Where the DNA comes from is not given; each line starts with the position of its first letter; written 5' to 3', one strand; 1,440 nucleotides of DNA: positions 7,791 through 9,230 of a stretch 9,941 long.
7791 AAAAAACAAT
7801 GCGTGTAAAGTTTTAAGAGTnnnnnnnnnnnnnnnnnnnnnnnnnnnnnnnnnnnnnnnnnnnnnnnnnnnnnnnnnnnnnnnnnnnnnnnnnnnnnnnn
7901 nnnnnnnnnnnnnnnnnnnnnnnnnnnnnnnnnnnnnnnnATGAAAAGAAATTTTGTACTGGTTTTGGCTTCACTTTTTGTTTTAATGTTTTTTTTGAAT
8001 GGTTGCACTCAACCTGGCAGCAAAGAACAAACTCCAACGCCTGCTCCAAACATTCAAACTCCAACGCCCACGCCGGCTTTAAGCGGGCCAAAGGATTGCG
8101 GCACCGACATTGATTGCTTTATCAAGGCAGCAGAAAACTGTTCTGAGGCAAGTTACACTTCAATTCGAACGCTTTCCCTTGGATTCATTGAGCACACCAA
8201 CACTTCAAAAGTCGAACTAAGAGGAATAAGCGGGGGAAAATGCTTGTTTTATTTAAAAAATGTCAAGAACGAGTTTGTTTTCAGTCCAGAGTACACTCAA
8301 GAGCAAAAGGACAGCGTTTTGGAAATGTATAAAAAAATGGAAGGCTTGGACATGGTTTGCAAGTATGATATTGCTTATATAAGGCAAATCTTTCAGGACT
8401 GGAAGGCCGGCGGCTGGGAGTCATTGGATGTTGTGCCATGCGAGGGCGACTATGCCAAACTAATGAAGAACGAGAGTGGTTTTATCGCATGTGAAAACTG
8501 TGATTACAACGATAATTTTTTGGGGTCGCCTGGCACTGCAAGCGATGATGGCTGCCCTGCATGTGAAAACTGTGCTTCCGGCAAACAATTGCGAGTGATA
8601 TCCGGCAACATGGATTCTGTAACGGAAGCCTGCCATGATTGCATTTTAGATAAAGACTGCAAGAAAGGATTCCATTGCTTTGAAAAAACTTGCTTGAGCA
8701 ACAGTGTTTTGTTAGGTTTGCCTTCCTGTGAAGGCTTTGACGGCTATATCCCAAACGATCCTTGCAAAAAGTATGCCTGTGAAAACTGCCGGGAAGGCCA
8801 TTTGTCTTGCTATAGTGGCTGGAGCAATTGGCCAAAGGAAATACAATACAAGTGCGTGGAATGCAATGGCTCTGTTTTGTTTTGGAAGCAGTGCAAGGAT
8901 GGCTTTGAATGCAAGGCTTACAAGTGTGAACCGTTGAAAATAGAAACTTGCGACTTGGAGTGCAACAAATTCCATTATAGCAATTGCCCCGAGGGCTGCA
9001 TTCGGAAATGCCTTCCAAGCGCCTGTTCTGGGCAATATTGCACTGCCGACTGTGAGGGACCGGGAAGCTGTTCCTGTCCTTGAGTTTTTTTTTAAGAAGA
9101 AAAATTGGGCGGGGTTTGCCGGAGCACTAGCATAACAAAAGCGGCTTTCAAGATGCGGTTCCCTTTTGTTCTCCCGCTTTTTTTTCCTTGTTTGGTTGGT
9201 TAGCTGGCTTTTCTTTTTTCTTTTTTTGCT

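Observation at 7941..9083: Modular, extremely cysteine-rich lipoprotein built from duplicated CxxC units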

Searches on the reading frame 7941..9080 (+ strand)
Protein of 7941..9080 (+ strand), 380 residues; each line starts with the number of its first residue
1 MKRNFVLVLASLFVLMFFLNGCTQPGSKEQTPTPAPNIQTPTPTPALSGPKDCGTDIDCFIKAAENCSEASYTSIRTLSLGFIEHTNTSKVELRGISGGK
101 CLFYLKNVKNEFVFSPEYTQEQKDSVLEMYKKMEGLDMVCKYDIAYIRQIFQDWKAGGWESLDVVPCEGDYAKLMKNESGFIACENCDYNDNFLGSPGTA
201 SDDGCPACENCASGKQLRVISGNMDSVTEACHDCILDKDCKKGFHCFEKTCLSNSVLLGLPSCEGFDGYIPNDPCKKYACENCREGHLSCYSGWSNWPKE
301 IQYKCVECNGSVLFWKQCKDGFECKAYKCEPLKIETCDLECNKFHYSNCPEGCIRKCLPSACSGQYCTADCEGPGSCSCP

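Call 4: search_protein_families(library=pfam, proteins=[window:7941-9080:+], max_evalue=10)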
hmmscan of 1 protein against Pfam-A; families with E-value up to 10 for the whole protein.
window:7941-9080:+ (380 aa): 0 families

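Call 5: search_protein_families(library=ncbifam, proteins=[window:7941-9080:+], max_evalue=10)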
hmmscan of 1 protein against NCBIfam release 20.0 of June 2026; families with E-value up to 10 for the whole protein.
window:7941-9080:+ (380 aa): 0 families

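Call 6: find_homologous_proteins(query=window:7941-9080:+, max_evalue=0.001)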
Query window:7941-9080:+ (380 aa): 1 proteins with E <= 0.001 among 8000 candidates.
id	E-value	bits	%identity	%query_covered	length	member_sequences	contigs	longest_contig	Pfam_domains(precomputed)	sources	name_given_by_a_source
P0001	6.9e-269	910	100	100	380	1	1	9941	-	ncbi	ncbi:MAG: hypothetical protein QXK06_05485 [Candidatus Diapherotrites archaeon]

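Call 7: search_solved_structures(query=window:7941-9080:+, max_evalue=10, show_alignments=3)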
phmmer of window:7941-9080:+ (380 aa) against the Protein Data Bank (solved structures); distinct sequences matched with E-value up to 10: 1.
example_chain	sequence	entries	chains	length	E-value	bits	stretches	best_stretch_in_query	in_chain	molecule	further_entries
6oc8_A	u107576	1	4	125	0.38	13.1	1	69-128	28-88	VHH8c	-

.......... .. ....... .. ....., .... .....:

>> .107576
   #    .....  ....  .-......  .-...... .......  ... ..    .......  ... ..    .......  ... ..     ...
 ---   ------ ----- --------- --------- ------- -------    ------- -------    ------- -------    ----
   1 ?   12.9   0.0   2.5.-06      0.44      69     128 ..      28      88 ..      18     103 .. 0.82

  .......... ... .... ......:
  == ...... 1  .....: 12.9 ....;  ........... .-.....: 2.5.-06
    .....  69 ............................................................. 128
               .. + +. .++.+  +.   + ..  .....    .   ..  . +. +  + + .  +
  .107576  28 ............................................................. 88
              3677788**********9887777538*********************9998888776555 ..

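Call 14: search_protein_representatives(protein=window:7941-9080:+)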
Query: 380 residues. Proteins with E-value up to 0.001 (for the whole library): 391; up to 1e-10: 103; up to 1e-30: 4. The best 150 are listed.
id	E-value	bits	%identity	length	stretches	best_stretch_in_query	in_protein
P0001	2.2e-269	909.8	100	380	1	1-380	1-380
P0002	1.6e-62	228.5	44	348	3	206-330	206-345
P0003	1.8e-45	172.3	38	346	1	16-331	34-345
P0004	6.0e-39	150.8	54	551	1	203-330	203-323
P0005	1.5e-30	123.2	50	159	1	201-331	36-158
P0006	9.8e-27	110.6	42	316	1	31-172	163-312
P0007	1.5e-26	110.0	38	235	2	37-170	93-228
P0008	5.9e-24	101.4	37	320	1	6-170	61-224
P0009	5.5e-23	98.2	31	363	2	50-170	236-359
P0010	1.3e-22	97.0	43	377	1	45-171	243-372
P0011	1.8e-22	96.5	34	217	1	14-187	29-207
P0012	1.3e-21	93.6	40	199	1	25-172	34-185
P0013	1.4e-21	93.6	45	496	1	201-329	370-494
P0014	2.6e-21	92.7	41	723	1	49-171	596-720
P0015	1.4e-19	87.0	34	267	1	39-172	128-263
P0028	1.5e-16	77.0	34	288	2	228-329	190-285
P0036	2.7e-15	72.9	35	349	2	43-167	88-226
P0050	3.5e-14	69.2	67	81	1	333-380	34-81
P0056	7.2e-14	68.2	47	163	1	290-380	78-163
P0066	2.6e-13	66.4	33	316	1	48-329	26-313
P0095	4.1e-11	59.1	62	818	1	334-380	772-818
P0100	7.3e-11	58.3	62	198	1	328-380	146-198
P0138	5.8e-09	52.0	63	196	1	338-380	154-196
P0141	7.5e-09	51.7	58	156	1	324-380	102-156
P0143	8.7e-09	51.5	49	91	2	336-380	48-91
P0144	9.1e-09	51.4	41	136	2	232-329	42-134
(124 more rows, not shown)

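Call 17: predict_structure(protein=window:7941-9080:+)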
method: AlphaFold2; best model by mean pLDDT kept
length: 380 residues; sequences in the alignment: 1
mean_pLDDT: 36.4   pTM: 0.21
mean pLDDT of the five models: 36.4, 32.4, 29.2, 29.2, 28.1
residues with pLDDT >= 90: 0; 70-90: 12; 50-70: 16; < 50: 352
segments of 3 or more residues with pLDDT < 50: 24-53, 55-61, 63-118, 122-380
pLDDT, mean of each block of 10 residues (from residue 1): 70 71 47 41 31 44 45 32 33 38 39 43 47 37 42 41 30 28 27 25 29 29 31 33 31 27 26 34 30 26 29 31 30 31 37 38 39 41
secondary structure, 60 per line:
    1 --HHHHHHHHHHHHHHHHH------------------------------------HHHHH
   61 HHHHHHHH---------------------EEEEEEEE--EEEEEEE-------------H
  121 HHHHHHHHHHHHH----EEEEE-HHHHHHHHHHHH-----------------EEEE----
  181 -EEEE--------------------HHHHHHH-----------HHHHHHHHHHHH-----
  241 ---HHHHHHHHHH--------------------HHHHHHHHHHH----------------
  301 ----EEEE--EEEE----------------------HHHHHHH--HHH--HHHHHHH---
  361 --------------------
elements in order: H3-19 H56-68 E90-97 E100-106 H120-133 E138-142 H144-155 E173-176 E182-185 H206-212 H224-235 H244-253 H274-284 E305-308 E311-314 H337-343 H351-357

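Call 24: search_protein_families(library=pfam, alignment_id=A2, max_evalue=0.001)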
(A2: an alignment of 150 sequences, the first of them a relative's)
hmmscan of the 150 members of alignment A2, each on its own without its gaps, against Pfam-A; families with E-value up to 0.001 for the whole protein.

A. member 1, P0001 (380 aa): 0 families

B. families by the number of members that match (of 150 scanned): 12 families
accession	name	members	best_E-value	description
PF02368.24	Big_2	5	2.9e-06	Bacterial Ig-like domain (group 2)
PF18884.5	TSP3_bac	2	1.5e-12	Bacterial TSP3 repeat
PF13644.11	DKNYY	1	2.2e-88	DKNYY family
PF00395.25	SLH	1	1.4e-44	S-layer homology domain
PF04893.22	Yip1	1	3.4e-12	Yip1 domain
PF18911.6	PKD_4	1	1.5e-10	PKD domain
PF03168.19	LEA_2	1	1.2e-07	Late embryogenesis abundant protein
PF13629.12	T2SS-T3SS_pil_N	1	4.3e-06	Pilus formation protein N terminal region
PF00801.26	PKD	1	2.4e-05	PKD domain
PF14283.11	CD1107-like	1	0.00021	Mobile element protein CD1107-like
PF18975.6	DUF5711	1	0.00027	Family of unknown function (DUF5711)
PF06024.17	Orf78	1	0.00029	Orf78 (ac78)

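Call 28: list_cluster_members(proteins=[P0002, P0003, P0004, P0005, P0013, P0050, P0056, P0095, P0100, P0138])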
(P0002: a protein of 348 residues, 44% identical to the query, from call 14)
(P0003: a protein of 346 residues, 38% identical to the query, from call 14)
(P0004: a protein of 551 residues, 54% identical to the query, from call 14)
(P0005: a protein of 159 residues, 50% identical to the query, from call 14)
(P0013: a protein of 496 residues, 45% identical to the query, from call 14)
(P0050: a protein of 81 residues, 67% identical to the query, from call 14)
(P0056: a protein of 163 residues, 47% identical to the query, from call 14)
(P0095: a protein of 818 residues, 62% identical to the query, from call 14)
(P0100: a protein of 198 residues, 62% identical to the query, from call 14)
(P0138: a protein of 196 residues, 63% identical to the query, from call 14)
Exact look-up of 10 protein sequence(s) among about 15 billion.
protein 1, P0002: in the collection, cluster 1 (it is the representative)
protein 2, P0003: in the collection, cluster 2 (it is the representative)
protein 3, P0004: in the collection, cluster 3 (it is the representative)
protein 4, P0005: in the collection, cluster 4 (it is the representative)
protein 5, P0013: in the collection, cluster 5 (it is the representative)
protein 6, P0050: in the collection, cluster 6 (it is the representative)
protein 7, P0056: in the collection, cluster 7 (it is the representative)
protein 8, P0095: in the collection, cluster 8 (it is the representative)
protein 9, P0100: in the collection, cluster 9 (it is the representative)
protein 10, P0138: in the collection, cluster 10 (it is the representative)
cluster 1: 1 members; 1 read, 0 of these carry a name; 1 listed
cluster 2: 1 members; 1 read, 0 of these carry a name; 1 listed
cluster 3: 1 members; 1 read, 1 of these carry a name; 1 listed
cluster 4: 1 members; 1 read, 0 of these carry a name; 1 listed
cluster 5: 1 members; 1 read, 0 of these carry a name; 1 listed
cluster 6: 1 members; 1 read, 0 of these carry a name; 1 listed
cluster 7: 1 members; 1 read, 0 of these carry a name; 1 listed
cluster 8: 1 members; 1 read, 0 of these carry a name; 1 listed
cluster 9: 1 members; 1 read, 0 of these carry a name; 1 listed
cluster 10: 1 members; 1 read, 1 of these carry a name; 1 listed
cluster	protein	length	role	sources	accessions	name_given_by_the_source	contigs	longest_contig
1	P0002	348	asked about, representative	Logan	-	-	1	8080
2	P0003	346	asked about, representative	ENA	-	-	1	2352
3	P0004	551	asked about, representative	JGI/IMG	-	hypothetical protein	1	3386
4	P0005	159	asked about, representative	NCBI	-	-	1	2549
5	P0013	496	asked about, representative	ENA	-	-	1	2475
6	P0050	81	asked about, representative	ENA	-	-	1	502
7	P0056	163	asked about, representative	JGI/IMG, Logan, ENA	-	-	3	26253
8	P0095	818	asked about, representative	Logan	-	-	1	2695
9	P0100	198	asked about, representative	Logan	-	-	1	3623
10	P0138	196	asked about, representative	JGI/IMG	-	hypothetical protein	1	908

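Call 29: find_encoding_contigs(protein=P0002, flank=5000, max_places=3)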
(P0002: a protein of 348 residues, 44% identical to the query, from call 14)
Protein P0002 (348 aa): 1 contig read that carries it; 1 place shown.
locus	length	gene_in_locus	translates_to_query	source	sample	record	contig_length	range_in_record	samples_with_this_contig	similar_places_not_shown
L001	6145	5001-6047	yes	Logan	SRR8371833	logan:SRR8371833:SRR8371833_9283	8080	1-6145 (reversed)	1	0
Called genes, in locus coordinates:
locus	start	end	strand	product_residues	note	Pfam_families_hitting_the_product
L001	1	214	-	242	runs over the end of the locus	PF10584:Proteasome_A_N, PF00227:Proteasome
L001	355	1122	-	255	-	-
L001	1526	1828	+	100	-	-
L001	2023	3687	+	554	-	PF00801:PKD, PF18911:PKD_4, PF00801:PKD (weak), PF18911:PKD_4 (weak)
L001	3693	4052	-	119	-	PF01900:RNase_P_Rpp14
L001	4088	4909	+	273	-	PF06550:SPP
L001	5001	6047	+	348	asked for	-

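Call 73: predict_structure(alignment_id=A7)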
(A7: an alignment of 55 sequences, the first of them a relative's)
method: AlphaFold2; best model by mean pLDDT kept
length: 380 residues; sequences in the alignment: 55
mean_pLDDT: 79.2   pTM: 0.53
mean pLDDT of the five models: 79.2, 78.8, 78.0, 77.8, 77.1
residues with pLDDT >= 90: 195; 70-90: 73; 50-70: 42; < 50: 70
segments of 3 or more residues with pLDDT < 50: 24-32, 37-41, 181-198, 351-380
pLDDT, mean of each block of 10 residues (from residue 1): 76 82 46 47 59 97 97 94 94 97 97 93 90 95 94 89 86 75 42 46 84 92 76 94 96 97 81 91 95 91 95 77 95 72 51 45 42 40
secondary structure, 60 per line:
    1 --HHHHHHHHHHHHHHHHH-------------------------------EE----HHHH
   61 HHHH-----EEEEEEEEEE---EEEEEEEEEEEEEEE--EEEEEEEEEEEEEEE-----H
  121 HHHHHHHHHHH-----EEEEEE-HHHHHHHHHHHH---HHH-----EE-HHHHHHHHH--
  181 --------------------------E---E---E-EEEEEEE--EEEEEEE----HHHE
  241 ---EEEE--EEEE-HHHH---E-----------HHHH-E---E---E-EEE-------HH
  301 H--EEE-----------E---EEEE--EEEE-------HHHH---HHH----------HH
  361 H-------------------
elements in order: H3-19 H57-64 E70-79 E83-97 E100-114 H120-131 E137-142 H144-155 H170-178 E217-223 E226-232 E244-247 E250-253 H255-258 H274-277 E289-291 E304-306 E322-325 E328-331 H339-342

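Call 76: fold_search(model_id=the predicted structure, library=pdb)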
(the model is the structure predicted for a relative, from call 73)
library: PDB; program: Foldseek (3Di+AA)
matches with E <= 10: 454; with E <= 0.001: 0
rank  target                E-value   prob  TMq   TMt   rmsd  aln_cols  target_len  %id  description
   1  7dsa_A                6.7e-02  0.08  0.07  0.09  24.3       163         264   14  Crystal structure of actin capping protein in complex with V-1 (space group P62) (released 2021-03-03)
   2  7ds8_A                1.0e-01  0.06  0.07  0.09  25.0       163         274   13  Crystal structure of actin capping protein in complex with twinflin-1/CD2AP CPI chimera peptide (CDN-TWC) (released 2021-03-03)
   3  3aa1_A                1.4e-01  0.06  0.07  0.09  25.4       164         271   13  Crystal structure of Actin capping protein in complex with the Cp-binding motif derived from CKIP-1 (released 2010-08-04)
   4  3lk3_A                1.4e-01  0.03  0.06  0.07  24.0       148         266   14  Crystal structure of CapZ bound to the CPI and CSI uncapping motifs from CARMIL (released 2010-04-07)
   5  4wv7_A                2.3e-01  0.14  0.08  0.17  16.7        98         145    7  HEAT SHOCK PROTEIN 70 SUBSTRATE BINDING DOMAIN WITH COVALENTLY LINKED NOVOLACTONE (released 2015-01-14)
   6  7ds2_A                2.3e-01  0.04  0.07  0.09  25.1       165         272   14  Crystal structure of actin capping protein in complex with twinflin-1 C-terminus tail (released 2021-03-03)
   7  7ds3_A                3.1e-01  0.04  0.07  0.09  24.5       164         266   14  Crystal structure of actin capping protein in complex with twinflin-2 C-terminus tail (released 2021-03-03)
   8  1izn_A                3.1e-01  0.04  0.06  0.08  24.7       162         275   12  Crystal Structure of Actin Filament Capping Protein CapZ (released 2003-04-08)
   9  5afu_K                3.1e-01  0.04  0.07  0.09  24.7       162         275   13  Cryo-EM structure of dynein tail-dynactin-BICD2N complex (released 2015-03-11)
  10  2bw3_A                4.0e-01  0.20  0.09  0.07  10.9        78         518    6  Three-dimensional structure of the Hermes DNA transposase (released 2005-07-28)
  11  1um2_B                4.0e-01  0.12  0.09  0.09   7.2        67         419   18  Crystal Structure of the Vma1-Derived Endonuclease with the Ligated Extein Segment (released 2004-09-22)
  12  3tai_B                4.7e-01  0.41  0.10  0.09   6.7        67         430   13  Crystal structure of NurA (released 2011-11-23)
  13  3lk2_A                5.0e-01  0.03  0.06  0.08  25.0       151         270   11  Crystal structure of CapZ bound to the uncapping motif from CARMIL (released 2010-04-07)
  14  4d1q_B                5.7e-01  0.10  0.08  0.06  10.9        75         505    9  Hermes transposase bound to its terminal inverted repeat (released 2014-07-30)
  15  6od8_B                6.4e-01  0.09  0.07  0.06  15.9       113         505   11  Crystal structure of a putative aspartyl-tRNA synthetase from Leishmania major Friedlin (released 2019-04-17)
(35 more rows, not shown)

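Call 78: fold_search(model_id=the predicted structure, library=viral)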
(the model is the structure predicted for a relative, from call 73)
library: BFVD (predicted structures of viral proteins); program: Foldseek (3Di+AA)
matches with E <= 10: 878; with E <= 0.001: 0
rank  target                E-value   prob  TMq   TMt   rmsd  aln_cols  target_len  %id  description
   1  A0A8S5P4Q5            2.6e-02  0.33  0.09  0.08  16.2       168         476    9  RING finger family 1 protein [Siphoviridae sp. ctkyp1]
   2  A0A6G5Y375            4.1e-02  0.10  0.08  0.11  15.2       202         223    9  (no name in the UniProt tables at hand)
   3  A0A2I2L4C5            4.9e-02  0.41  0.13  0.20  13.8       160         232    9  Uncharacterized protein (Fragment) [Orpheovirus IHUMI-LCC2]
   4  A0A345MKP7            7.5e-02  0.21  0.12  0.26  16.8       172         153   10  (no name in the UniProt tables at hand)
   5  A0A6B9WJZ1            7.5e-02  0.15  0.07  0.15  16.5       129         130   10  Uncharacterized protein [Escherichia phage ukendt]
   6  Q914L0                8.4e-02  0.16  0.08  0.22  12.0       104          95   12  Uncharacterized protein 20 [Sulfolobus islandicus filamentous virus (isolate Iceland/Hveragerdi)]
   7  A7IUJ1                8.9e-02  0.54  0.11  0.22  22.2       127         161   11  Uncharacterized protein m461L [Paramecium bursaria Chlorella virus MT325]
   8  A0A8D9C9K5            8.9e-02  0.18  0.08  0.14  17.0        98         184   12  Uncharacterized protein [uncultured marine phage]
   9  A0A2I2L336            8.9e-02  0.09  0.08  0.12  17.5       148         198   11  Transmembrane domain-containing protein [Orpheovirus IHUMI-LCC2]
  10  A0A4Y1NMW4            1.1e-01  0.33  0.09  0.03  19.0       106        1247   20  Long tail fiber protein [Acinetobacter phage AM101]
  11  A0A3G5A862            1.2e-01  0.33  0.10  0.17  21.0        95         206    9  Uncharacterized protein [Hyperionvirus sp.]
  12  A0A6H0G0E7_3          1.3e-01  0.28  0.10  0.04  22.4       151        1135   10  (no name in the UniProt tables at hand)
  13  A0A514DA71            1.3e-01  0.21  0.06  0.23  15.3        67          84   16  Uncharacterized protein [Leviviridae sp.]
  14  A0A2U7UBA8            1.3e-01  0.12  0.12  0.14  22.6       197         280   15  Uncharacterized protein [Pandoravirus neocaledonia]
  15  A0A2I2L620            1.4e-01  0.21  0.09  0.24  16.5       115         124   10  Uncharacterized protein [Orpheovirus IHUMI-LCC2]
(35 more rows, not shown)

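Call 80: find_homologous_proteins(query=A7, max_evalue=0.001)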
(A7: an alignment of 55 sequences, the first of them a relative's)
Query A7 (55 sequences) (380 aa, profile of the alignment): 2 proteins with E <= 0.001 among 8000 candidates.
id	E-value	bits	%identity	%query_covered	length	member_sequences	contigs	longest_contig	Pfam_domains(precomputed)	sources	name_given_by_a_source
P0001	2.3e-70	255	100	100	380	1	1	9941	-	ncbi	ncbi:MAG: hypothetical protein QXK06_05485 [Candidatus Diapherotrites archaeon]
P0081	3.1e-37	146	30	32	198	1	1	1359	-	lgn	-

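Call 85: find_encoding_contigs(protein=P0056, flank=7000, max_places=2)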
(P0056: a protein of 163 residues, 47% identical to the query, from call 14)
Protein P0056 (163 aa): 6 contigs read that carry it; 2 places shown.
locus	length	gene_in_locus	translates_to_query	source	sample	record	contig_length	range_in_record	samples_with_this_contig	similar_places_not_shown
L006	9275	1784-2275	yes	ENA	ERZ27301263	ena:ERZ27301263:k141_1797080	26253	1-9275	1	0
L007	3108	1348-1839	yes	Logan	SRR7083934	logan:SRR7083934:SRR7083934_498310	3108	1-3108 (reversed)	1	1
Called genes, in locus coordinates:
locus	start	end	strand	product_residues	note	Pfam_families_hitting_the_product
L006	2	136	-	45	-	?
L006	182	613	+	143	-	PF00692:dUTPase, PF22769:DCD (weak)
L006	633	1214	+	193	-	PF01914:MarC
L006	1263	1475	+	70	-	PF15993:Fuseless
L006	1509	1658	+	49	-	-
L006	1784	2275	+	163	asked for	-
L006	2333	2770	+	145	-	-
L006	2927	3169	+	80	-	-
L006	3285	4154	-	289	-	-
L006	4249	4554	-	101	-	-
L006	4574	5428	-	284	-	PF00466:Ribosomal_L10, PF17777:RL10P_insert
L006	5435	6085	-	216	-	PF00687:Ribosomal_L1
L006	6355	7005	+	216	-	PF00227:Proteasome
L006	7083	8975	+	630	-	PF17214:KH_TffA, PF07650:KH_2 (weak), PF00753:Lactamase_B, PF16661:Lactamase_B_6, PF23023:Anti-Pycsar_Apyc1, PF12706:Lactamase_B_2, PF10996:Beta-Casp, PF07521:RMMBL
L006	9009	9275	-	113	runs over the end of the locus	-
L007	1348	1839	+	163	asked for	-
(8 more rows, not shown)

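Call 86: find_encoding_contigs(protein=P0100, flank=4000, max_places=2)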
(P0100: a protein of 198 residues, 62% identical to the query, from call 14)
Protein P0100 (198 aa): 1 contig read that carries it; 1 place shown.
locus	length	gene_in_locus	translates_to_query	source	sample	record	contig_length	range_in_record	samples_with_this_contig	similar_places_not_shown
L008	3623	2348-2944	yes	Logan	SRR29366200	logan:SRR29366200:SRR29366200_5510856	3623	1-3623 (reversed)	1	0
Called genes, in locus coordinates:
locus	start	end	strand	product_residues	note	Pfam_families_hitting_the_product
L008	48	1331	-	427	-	PF01751:Toprim (weak), PF13662:Toprim_4, PF13155:Toprim_2 (weak)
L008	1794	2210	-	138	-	-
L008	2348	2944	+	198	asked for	-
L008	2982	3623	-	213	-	?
